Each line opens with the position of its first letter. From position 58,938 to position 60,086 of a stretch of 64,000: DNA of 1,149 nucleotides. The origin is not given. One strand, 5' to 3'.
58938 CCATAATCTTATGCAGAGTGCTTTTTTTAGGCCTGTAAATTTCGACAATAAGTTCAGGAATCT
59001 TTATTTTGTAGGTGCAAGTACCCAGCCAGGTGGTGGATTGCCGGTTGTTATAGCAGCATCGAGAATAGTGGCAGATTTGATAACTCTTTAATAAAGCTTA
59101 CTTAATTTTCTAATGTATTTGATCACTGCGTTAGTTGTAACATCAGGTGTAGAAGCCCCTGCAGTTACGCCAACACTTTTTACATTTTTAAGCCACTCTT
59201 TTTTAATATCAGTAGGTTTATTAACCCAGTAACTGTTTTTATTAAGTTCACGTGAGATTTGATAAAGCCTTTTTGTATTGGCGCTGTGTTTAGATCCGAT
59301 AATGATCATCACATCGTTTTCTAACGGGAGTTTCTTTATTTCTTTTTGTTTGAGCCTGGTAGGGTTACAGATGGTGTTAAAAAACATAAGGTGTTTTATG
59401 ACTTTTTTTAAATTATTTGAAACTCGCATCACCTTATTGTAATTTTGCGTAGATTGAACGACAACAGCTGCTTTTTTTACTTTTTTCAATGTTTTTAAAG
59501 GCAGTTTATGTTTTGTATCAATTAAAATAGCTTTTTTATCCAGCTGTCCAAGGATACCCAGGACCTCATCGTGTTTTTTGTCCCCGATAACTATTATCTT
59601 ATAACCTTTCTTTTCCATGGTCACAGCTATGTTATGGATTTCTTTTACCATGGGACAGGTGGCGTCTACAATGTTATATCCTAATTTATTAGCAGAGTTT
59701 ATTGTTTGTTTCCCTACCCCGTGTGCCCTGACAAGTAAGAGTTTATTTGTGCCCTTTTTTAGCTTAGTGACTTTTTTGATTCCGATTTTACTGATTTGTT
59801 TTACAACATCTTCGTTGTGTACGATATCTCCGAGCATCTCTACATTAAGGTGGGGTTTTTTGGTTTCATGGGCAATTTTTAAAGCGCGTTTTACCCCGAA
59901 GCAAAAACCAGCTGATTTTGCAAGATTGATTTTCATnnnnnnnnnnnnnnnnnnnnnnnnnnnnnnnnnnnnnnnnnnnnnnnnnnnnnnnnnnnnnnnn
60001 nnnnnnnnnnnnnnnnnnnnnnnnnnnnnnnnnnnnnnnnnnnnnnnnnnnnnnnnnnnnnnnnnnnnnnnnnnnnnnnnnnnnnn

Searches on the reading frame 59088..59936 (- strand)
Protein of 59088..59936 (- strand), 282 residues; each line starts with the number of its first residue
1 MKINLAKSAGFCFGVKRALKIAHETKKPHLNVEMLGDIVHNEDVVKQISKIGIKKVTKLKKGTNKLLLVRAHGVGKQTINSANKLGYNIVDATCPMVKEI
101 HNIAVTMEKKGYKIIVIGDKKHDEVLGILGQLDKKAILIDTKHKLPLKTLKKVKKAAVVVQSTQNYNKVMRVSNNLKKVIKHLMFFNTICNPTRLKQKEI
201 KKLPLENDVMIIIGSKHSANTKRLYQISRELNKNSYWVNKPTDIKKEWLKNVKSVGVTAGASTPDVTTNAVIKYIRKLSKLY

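Call 33: search_protein_families(library=pfam, proteins=[window:59088-59936:-], max_evalue=1)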
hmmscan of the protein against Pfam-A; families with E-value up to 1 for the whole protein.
window:59088-59936:- (282 aa): 4 families
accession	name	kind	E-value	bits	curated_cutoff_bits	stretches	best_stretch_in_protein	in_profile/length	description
PF02401.23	LYTB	-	1.7e-85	287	24.5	1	3-275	1-266/267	LytB protein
PF05496.18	RuvB_N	-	0.028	14.6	27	1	34-109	5-81/159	Holliday junction DNA helicase RuvB P-loop domain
PF21398.2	PG_binding_5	-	0.036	14.5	24.1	1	239-259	14-34/67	Putative peptidoglycan-binding domain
PF19726.4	DUF6218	-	0.2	11.7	26.8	1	123-204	67-147/229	Family of unknown function (DUF6218)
